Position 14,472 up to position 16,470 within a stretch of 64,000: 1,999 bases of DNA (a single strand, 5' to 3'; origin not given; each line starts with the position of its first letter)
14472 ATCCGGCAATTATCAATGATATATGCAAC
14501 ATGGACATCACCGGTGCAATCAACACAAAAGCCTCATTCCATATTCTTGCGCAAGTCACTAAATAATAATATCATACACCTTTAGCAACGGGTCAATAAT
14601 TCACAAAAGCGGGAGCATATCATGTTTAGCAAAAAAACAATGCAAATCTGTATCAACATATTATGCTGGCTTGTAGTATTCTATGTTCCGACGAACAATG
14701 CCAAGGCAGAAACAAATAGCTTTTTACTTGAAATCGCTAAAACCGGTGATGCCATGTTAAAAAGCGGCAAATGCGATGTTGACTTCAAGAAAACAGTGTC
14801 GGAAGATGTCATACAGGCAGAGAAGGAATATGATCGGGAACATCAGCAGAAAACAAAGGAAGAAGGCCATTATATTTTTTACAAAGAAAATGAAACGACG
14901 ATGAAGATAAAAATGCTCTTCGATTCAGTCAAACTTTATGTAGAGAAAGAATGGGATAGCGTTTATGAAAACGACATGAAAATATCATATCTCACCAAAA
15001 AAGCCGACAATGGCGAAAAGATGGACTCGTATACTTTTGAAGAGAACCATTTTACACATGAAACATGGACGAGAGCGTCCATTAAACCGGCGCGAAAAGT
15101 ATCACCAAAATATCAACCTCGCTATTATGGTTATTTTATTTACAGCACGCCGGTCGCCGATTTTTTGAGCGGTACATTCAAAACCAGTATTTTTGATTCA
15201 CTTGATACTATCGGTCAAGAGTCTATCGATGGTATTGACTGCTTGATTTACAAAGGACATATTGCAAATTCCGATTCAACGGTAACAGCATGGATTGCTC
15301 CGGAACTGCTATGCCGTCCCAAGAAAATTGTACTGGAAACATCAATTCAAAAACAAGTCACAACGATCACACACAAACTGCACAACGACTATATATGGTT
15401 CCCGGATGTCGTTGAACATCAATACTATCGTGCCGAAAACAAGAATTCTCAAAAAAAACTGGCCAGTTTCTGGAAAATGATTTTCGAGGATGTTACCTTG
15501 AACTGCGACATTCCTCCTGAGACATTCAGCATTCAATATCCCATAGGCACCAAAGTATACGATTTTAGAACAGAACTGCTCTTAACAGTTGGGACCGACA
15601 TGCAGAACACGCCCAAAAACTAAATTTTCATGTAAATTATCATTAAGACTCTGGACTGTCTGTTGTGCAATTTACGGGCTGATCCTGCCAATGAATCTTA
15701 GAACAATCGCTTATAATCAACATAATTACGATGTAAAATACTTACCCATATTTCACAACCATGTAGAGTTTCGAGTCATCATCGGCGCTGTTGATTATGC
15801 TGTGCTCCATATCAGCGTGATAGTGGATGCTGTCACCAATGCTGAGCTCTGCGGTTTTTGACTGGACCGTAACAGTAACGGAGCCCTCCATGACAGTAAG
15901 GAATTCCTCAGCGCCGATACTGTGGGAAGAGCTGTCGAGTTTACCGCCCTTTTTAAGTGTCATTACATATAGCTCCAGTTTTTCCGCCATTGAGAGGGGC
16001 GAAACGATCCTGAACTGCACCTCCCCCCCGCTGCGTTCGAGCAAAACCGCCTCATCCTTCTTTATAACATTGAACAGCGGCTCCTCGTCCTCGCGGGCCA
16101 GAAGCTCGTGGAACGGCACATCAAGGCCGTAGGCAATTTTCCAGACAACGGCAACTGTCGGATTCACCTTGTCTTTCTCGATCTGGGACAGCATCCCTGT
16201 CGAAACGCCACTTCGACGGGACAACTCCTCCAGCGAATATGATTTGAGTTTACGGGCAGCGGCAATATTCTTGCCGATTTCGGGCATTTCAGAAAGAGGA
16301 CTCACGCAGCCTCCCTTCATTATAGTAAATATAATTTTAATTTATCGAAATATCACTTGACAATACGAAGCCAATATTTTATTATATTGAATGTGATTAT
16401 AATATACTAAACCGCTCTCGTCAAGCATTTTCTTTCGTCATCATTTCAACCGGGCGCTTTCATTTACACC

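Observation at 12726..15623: Three-gene module: peptide with a double-glycine leader, secreted stand-alone C39 protease and LolA-like protein, with no ABC exporter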

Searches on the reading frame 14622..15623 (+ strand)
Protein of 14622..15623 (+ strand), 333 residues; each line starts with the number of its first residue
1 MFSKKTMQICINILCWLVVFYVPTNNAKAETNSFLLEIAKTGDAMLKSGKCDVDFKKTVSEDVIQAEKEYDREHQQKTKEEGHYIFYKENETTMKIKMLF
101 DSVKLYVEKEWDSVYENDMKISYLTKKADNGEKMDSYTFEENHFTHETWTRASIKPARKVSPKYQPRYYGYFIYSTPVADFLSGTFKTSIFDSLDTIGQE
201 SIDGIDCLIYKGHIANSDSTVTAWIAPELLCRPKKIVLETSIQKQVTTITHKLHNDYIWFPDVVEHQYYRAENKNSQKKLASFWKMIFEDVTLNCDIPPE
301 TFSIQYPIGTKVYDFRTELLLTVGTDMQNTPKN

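Call 3: search_protein_families(library=pfam, proteins=[window:14622-15623:+], max_evalue=0.1)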
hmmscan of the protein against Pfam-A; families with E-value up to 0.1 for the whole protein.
window:14622-15623:+ (333 aa): 0 families
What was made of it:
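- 14622..15623 (+): g3: exported LolA-superfamily protein, 333 aa. The signal is residues 1-29 (..NAKA|E). The invariant Cys207 is at 15240-42. No Pfam hit (call 3).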

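Call 4: search_protein_families(library=ncbifam, proteins=[window:14622-15623:+], max_evalue=0.1)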
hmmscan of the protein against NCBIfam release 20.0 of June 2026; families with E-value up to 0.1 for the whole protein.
window:14622-15623:+ (333 aa): 1 family
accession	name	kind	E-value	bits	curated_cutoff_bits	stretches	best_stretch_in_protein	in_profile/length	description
NF038340.1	SAR2788_fam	subfamily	0.036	13.9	50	1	9-134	4-105/177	SAR2788 family putative toxin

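Call 12: find_homologous_proteins(query=window:14622-15623:+)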
Query window:14622-15623:+ (333 aa): 1 proteins with E <= 0.001 among 508 candidates.
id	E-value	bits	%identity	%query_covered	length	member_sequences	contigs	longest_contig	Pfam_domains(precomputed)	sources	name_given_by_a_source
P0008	1.0e-225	766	100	100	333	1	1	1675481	-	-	-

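Call 17: find_homologous_proteins(query=A1)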
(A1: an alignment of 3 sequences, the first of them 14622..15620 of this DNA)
Query A1 (3 sequences) (333 aa, profile of the alignment): 16 proteins with E <= 0.001 among 3252 candidates.
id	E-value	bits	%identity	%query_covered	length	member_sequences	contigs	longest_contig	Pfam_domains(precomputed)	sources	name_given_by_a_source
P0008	2.0e-168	577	100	100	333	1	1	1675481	-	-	-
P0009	2.5e-118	413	25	84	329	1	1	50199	-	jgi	jgi:hypothetical protein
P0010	1.5e-114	400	25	84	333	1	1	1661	-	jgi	jgi:hypothetical protein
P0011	1.6e-101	357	28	58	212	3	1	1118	-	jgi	jgi:hypothetical protein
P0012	1.3e-98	348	26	85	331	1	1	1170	-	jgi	jgi:hypothetical protein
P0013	6.5e-88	313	31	58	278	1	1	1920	-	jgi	jgi:hypothetical protein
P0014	8.9e-80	286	29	95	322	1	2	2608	-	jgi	-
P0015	1.5e-73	266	30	95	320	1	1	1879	-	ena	-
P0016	4.8e-73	264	25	86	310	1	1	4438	-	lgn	-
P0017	1.2e-71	259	28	92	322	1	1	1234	-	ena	-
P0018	6.4e-70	254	28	92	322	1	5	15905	-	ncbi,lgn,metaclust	metaclust:status=active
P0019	4.4e-69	251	27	95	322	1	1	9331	-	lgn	-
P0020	2.7e-68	248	26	92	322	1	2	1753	-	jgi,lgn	-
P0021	6.7e-65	237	27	86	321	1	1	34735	-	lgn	-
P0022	3.4e-62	228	26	86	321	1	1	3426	-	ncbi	-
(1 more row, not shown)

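Call 18: find_encoding_contigs(protein=P0009, flank=8000, max_places=3)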
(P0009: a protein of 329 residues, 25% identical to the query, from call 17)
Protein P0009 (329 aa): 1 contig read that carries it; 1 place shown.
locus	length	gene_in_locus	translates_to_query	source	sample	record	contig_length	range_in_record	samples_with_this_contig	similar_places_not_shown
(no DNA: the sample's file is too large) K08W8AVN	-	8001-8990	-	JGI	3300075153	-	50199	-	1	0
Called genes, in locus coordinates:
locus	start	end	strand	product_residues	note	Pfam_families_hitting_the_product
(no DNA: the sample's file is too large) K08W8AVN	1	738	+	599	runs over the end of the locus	PF13585:CHU_C (faint), PF13860:FlgD_ig (weak), PF18962:Por_Secre_tail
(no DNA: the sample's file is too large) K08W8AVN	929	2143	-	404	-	-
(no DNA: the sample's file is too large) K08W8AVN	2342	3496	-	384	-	PF01408:GFO_IDH_MocA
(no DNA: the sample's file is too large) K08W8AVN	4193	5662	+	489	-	PF03412:Peptidase_C39, PF07610:DUF1573, PF22544:HYDIN_VesB_CFA65-like_Ig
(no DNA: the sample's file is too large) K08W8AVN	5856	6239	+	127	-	PF03965:Penicillinase_R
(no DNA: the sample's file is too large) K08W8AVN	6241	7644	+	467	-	PF05569:Peptidase_M56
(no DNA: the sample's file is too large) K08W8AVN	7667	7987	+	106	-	-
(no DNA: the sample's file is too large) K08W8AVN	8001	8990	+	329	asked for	-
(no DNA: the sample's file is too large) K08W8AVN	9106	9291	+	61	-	-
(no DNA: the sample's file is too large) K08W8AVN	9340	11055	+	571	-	PF01590:GAF (weak), PF13185:GAF_2 (weak), PF01590:GAF, PF13185:GAF_2, PF13492:GAF_3 (weak), PF01966:HD, PF13487:HD_5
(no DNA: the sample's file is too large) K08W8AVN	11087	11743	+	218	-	PF18962:Por_Secre_tail (weak), PF13860:FlgD_ig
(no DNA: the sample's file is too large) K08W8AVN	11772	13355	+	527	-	PF06452:CBM9_1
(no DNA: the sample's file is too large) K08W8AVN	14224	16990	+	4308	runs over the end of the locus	?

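Call 19: find_encoding_contigs(protein=P0018, flank=8000, max_places=3)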
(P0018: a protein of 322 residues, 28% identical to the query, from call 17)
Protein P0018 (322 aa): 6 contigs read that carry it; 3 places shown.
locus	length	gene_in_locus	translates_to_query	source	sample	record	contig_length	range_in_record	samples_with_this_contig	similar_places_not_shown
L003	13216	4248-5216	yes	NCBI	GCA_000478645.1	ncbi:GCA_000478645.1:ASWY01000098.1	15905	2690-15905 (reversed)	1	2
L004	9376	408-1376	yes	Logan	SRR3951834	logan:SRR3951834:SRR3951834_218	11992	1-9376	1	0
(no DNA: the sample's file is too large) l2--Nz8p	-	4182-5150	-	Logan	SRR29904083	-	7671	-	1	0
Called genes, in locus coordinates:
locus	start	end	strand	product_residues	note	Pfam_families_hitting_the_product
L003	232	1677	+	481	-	PF03412:Peptidase_C39, PF07610:DUF1573, PF22544:HYDIN_VesB_CFA65-like_Ig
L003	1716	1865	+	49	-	-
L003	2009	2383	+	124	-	PF03965:Penicillinase_R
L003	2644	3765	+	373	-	PF05569:Peptidase_M56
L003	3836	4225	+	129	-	-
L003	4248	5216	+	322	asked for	-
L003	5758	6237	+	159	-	PF01584:CheW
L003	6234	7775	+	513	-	PF13424:TPR_12 (faint), PF01739:CheR, PF13181:TPR_8 (faint), PF13374:TPR_10 (faint), PF00515:TPR_1 (faint), PF12895:ANAPC3 (weak), PF14559:TPR_19 (weak), PF13414:TPR_11 (weak), +4 more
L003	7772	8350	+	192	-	PF01584:CheW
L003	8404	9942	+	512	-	-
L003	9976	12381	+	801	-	PF01627:Hpt, PF02518:HATPase_c, PF01584:CheW, PF00072:Response_reg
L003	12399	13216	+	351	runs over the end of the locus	PF00072:Response_reg, PF01339:CheB_methylest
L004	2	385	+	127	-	?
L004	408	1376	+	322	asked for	-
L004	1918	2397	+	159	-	PF01584:CheW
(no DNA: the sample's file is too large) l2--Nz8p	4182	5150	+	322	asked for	-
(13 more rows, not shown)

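Call 20: find_encoding_contigs(protein=P0021, flank=8000, max_places=3)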
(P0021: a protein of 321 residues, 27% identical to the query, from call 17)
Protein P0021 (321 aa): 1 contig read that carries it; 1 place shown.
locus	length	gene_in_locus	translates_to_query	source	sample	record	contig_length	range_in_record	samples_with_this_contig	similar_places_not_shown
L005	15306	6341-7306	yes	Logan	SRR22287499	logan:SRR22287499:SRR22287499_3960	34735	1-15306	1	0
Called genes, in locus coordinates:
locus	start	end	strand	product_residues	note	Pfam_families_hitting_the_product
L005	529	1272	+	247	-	PF13585:CHU_C (weak), PF18962:Por_Secre_tail, PF13860:FlgD_ig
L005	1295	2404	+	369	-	-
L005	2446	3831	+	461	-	PF03412:Peptidase_C39, PF07610:DUF1573, PF22544:HYDIN_VesB_CFA65-like_Ig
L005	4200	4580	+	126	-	PF03965:Penicillinase_R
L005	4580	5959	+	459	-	PF05569:Peptidase_M56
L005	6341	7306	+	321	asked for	-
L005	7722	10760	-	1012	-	PF08450:SGL (faint), PF07494:Reg_prop (faint), PF07495:Y_Y_Y, PF00990:GGDEF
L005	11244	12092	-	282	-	PF06283:ThuA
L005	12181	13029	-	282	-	PF10518:TAT_signal (faint), PF06283:ThuA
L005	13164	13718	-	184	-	-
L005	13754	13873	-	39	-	-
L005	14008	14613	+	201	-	-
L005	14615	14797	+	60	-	-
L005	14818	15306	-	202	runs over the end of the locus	-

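Call 45: predict_structure(alignment_id=A4)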
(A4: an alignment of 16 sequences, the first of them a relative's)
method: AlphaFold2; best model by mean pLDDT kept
length: 333 residues; sequences in the alignment: 16
mean_pLDDT: 83.3   pTM: 0.76
mean pLDDT of the five models: 83.3, 83.3, 82.8, 81.8, 80.8
residues with pLDDT >= 90: 160; 70-90: 115; 50-70: 38; < 50: 20
segments of 3 or more residues with pLDDT < 50: 21-30, 81-83, 327-333
pLDDT, mean of each block of 10 residues (from residue 1): 76 74 42 88 95 92 76 64 53 90 91 73 86 71 73 74 81 94 95 96 97 96 97 97 97 94 96 89 94 93 85 82 60 37
secondary structure, 60 per line:
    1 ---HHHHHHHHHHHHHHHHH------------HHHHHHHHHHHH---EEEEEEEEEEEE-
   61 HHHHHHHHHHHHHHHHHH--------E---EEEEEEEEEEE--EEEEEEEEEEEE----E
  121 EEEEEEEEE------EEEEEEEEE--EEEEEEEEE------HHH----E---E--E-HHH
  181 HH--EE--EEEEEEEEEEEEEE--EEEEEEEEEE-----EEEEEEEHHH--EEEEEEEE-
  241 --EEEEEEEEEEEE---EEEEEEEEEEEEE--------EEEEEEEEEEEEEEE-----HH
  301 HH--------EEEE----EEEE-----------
elements in order: H4-20 H33-44 E48-59 H61-78 E91-101 E104-115 E120-129 E136-144 E147-155 H178-182 E189-202 E205-214 E220-226 E232-239 E243-254 E258-270 E279-293 H299-302 E311-314 E319-322
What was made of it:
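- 14622..15623 (+): AF2 gives pLDDT 83 and pTM 0.76 (call 45).
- On LolA superfamily: The AF2 model has pLDDT 83 (call 45).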

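Call 48: fold_search(model_id=the predicted structure, library=pdb)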
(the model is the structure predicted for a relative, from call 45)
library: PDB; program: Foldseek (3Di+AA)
matches with E <= 10: 825; with E <= 0.001: 18
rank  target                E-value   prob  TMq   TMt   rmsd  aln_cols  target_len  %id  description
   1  9tp6_A                5.7e-09  1.00  0.35  0.47   9.5       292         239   12  Structure of LolA3 from Porphyromonas gingivalis (released 2026-02-18)
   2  4z48_A                8.9e-08  1.00  0.38  0.51   8.1       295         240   12  Crystal structure of a DUF1329 family protein (DESPIG_00262) from Desulfovibrio piger ATCC 29098 at 1.75 A resolution (released 2015-04-22)
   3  8v1k_A                3.5e-06  1.00  0.35  0.57   7.6       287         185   11  Crystal structure of outer membrane lipoprotein carrier protein (LolA) from Francisella tularensis (released 2023-11-29)
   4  3buu_B                7.3e-06  1.00  0.37  0.52   8.2       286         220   13  Crystal structure of LolA superfamily protein NE2245 from Nitrosomonas europaea (released 2008-01-22)
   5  8orn_A                2.2e-05  1.00  0.30  0.48  10.1       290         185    7  Crystal structure of Xanthomonas campestris pv. campestris LolA-LolB complex (released 2023-07-05)
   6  4ki3_D                2.4e-05  1.00  0.34  0.57   8.5       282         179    7  1.70 Angstrom resolution crystal structure of outer-membrane lipoprotein carrier protein (lolA) from Yersinia pestis C (released 2013-05-15)
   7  2w7q_B                2.4e-05  1.00  0.29  0.47  10.2       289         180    8  Structure of Pseudomonas aeruginosa LolA (released 2009-12-29)
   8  4ki3_G                3.5e-05  1.00  0.33  0.55   8.6       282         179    8  1.70 Angstrom resolution crystal structure of outer-membrane lipoprotein carrier protein (lolA) from Yersinia pestis C (released 2013-05-15)
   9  6f3z_B                7.6e-05  1.00  0.35  0.56   8.5       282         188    8  Complex of E. coli LolA and periplasmic domain of LolC (released 2018-07-25)
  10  4ki3_A                1.0e-04  1.00  0.31  0.53   9.5       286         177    6  1.70 Angstrom resolution crystal structure of outer-membrane lipoprotein carrier protein (lolA) from Yersinia pestis C (released 2013-05-15)
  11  2w7q_A                1.0e-04  1.00  0.31  0.48   8.2       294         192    8  Structure of Pseudomonas aeruginosa LolA (released 2009-12-29)
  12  4ki3_I                1.1e-04  1.00  0.33  0.55   8.6       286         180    6  1.70 Angstrom resolution crystal structure of outer-membrane lipoprotein carrier protein (lolA) from Yersinia pestis C (released 2013-05-15)
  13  7z6w                  2.2e-04  1.00  0.33  0.52   9.9       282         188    8  Complex of E. coli LolA and lipoprotein (released 2022-09-07)
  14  2v42_B                2.2e-04  0.99  0.21  0.25  17.6       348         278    8  Crystal structure of RseB: a sensor for periplasmic stress response in E. coli (released 2007-08-28)
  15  6in9_B                3.8e-04  0.97  0.20  0.23  18.5       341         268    8  Crystal structure of MucB in complex with MucA(peri) (released 2019-07-24)
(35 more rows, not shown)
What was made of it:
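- On LolA superfamily: The top Foldseek hits are all LolA-superfamily proteins, with E 5.7e-9 to 1e-4, probability 1.0 and TM 0.35-0.57 (call 48).
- Closest known: LolA/LolB/RseB superfamily. Same: The g3 model matches LolA3, DUF1329, LolA, LolB, RseB and MucB (call 48).
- Checked: The 'LolA-like' call was nevertheless verified by structure: the AF2 model has pLDDT 83 (call 45) and the top Foldseek hits are LolA3, DUF1329, LolA and LolB, at E down to 5.7e-9 (call 48).
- LolA-superfamily fold (calls 45, 48). The LolA fold has a hydrophobic cavity (call 48; the cavity property is from established knowledge of LolA).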

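Call 60: search_protein_families(library=pfam, proteins=[L003:2464-3765:+], max_evalue=0.01)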
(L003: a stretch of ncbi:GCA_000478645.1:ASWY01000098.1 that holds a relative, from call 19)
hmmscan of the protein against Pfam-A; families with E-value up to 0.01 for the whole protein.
L003:2464-3765:+ (433 aa): 2 families
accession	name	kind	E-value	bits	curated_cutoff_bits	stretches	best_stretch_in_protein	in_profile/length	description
PF05569.17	Peptidase_M56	-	6.8e-47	160.5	31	1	2-292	12-294/296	BlaR1 peptidase M56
PF01435.24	Peptidase_M48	-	0.0004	20.7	20.3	1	133-229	4-105/186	Peptidase family M48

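Call 67: find_encoding_contigs(protein=P0019, flank=8000, max_places=2)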
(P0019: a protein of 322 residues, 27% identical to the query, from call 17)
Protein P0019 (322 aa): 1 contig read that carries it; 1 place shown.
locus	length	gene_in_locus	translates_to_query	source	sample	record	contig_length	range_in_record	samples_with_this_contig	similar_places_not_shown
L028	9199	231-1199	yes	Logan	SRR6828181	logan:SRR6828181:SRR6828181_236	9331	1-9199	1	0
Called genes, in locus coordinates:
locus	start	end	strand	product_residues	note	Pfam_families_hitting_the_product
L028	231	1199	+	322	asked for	-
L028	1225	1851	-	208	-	PF01726:LexA_DNA_bind, PF00717:Peptidase_S24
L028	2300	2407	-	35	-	-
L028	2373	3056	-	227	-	PF01209:Ubie_methyltran, PF13489:Methyltransf_23 (weak), PF01170:UPF0020 (weak), PF24675:NpmA (weak), PF13847:Methyltransf_31, PF08241:Methyltransf_11, PF08242:Methyltransf_12, PF13649:Methyltransf_25, +1 more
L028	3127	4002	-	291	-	PF13444:Acetyltransf_5 (faint), PF21926:FeeM (faint)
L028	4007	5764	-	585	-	PF02310:B12-binding, PF04055:Radical_SAM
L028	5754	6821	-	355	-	PF00072:Response_reg, PF13487:HD_5, PF01966:HD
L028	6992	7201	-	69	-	PF00072:Response_reg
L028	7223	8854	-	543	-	PF17203:sCache_3_2 (weak), PF00672:HAMP, PF00512:HisKA, PF02518:HATPase_c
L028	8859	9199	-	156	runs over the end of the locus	?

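Call 68: find_encoding_contigs(protein=P0016, flank=8000, max_places=2)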
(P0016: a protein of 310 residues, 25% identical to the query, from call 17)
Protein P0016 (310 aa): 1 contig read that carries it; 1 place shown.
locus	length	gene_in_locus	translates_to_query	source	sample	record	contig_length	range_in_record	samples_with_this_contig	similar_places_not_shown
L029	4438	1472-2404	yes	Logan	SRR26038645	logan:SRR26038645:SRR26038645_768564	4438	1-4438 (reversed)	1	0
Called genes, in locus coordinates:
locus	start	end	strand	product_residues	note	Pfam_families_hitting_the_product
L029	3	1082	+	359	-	?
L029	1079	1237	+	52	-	-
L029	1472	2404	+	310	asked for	-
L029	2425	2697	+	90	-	-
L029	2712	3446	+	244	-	PF02518:HATPase_c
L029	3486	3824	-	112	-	-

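Call 69: find_encoding_contigs(protein=P0022, flank=8000, max_places=2)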
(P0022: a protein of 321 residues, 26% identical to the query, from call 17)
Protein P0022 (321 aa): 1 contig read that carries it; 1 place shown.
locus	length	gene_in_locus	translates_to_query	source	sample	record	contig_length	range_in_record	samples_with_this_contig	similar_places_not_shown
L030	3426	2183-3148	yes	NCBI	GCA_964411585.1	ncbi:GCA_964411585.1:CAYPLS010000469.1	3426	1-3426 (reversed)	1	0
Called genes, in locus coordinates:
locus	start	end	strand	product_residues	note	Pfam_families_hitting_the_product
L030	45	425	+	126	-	PF03965:Penicillinase_R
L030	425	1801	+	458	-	PF05569:Peptidase_M56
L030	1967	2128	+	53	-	-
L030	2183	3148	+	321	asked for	-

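Call 79: search_protein_families(library=ncbifam, proteins=[L003:3836-4225:+, L005:5980-6300:+], max_evalue=1)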
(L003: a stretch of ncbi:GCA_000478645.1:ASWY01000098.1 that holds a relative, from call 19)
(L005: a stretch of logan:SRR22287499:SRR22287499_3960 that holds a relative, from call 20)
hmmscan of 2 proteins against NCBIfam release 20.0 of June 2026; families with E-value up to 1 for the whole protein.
L003:3836-4225:+ (129 aa): 4 families
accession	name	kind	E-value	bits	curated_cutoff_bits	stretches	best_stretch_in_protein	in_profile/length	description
NF003204.0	PRK04171.1-3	equivalog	0.0062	16.1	284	1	16-81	123-185/222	16S rRNA (pseudouridine(914)-N(1))-methyltransferase Nep1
NF010524.0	PRK13922.14-4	equivalog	0.091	11.9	332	1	1-41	1-41/270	rod shape-determining protein MreC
NF003205.0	PRK04171.1-5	equivalog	0.11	11.7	375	1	25-56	129-160/220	ribosome biogenesis protein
NF046001.1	SecDF_plasm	equivalog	0.53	8.2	500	1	8-66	737-795/878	protein translocase subunit SecDF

L005:5980-6300:+ (106 aa): 1 family
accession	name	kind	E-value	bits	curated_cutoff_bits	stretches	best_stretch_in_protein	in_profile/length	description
TIGR01284.1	alt_nitrog_alph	subfamily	0.065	11.7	512.8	1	24-94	209-275/457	nitrogenase subunit alpha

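Call 92: search_solved_structures(query=A4, max_evalue=1)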
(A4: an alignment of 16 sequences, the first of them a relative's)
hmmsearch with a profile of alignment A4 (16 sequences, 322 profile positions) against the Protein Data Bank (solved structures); distinct sequences matched with E-value up to 1: 0.

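Call 93: search_protein_families(library=padloc, proteins=[window:14622-15623:+], max_evalue=0.01)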
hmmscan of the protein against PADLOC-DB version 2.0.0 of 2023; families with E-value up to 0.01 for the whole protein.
window:14622-15623:+ (333 aa): 0 families

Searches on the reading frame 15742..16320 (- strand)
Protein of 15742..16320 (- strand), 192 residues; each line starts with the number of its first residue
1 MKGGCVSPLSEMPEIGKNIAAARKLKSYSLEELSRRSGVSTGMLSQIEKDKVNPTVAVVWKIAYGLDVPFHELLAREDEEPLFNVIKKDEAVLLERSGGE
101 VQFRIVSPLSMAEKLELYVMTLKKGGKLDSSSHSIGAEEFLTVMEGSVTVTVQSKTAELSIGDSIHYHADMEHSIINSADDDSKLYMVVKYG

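Call 3: search_protein_families(library=pfam, proteins=[window:15742-16320:-], max_evalue=0.1)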
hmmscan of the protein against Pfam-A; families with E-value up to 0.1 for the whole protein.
window:15742-16320:- (192 aa): 11 families
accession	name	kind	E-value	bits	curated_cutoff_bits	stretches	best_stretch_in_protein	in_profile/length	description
PF01381.28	HTH_3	-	5.2e-12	46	23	1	19-73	1-55/55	Helix-turn-helix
PF07883.17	Cupin_2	-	7.1e-11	42.1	27.2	1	119-189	2-70/70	Cupin domain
PF12844.13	HTH_19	-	3.6e-06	27.2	30.2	1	16-79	1-64/64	Helix-turn-helix domain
PF05899.18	Cupin_3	-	4.8e-05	23.4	23.5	1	135-172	23-61/74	EutQ-like cupin domain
PF13443.12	HTH_26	-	0.00025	21.7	22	1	24-79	7-63/63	Cro/C1-type HTH DNA-binding domain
PF13413.12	HTH_25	-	0.0033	17.7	24.6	1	20-52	3-35/62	Helix-turn-helix domain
PF13560.12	HTH_31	-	0.004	17.9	27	1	19-69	6-57/64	Helix-turn-helix domain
PF04545.22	Sigma70_r4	-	0.0058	16.6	24.1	1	9-49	2-42/50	Sigma-70, region 4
PF02311.25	AraC_binding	-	0.01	16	21.1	1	133-188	19-74/135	AraC-like ligand binding domain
PF01050.24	MannoseP_isomer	-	0.025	15.2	23.6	1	109-178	22-90/116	Mannose-6-phosphate isomerase C-terminal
PF11699.14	CENP-C_C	-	0.078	13.7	29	0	140-188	36-84/85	Mif2/CENP-C like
